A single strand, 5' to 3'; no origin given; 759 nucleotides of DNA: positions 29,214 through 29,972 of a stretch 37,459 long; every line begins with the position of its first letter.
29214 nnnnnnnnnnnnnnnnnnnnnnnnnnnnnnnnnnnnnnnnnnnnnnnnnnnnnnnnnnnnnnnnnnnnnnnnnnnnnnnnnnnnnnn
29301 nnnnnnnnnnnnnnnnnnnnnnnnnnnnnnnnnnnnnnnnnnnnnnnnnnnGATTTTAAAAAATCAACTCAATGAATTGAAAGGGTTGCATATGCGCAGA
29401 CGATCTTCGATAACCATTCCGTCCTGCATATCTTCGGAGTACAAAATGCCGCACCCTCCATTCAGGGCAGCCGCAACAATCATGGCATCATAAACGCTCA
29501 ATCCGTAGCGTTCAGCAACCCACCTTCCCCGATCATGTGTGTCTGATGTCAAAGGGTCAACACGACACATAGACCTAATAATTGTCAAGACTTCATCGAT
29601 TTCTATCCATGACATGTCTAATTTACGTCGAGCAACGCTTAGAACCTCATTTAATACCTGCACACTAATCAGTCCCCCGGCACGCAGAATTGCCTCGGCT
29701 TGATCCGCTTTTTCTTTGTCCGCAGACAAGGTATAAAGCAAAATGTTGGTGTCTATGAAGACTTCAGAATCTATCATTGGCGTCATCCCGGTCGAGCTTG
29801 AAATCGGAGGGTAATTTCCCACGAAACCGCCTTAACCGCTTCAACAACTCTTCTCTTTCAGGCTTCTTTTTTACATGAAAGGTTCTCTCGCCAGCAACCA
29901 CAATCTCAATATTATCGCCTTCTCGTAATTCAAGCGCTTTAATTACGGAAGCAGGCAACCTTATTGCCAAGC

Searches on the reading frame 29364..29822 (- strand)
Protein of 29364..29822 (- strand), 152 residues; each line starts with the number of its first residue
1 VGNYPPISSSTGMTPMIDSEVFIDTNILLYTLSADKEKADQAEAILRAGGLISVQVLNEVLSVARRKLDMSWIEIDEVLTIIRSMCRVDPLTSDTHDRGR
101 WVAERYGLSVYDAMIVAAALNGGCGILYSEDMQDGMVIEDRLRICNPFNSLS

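Call 84: search_protein_families(library=pfam, proteins=[window:29364-29822:-], max_evalue=0.01)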
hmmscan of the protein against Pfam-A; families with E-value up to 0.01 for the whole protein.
window:29364-29822:- (152 aa): 2 families
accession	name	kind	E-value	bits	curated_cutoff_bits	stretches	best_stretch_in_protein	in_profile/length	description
PF01850.27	PIN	-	7.7e-15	56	23.6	1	21-131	1-111/120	PIN domain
PF13470.12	PIN_3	-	0.0065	17.7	27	0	21-131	2-113/115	PIN domain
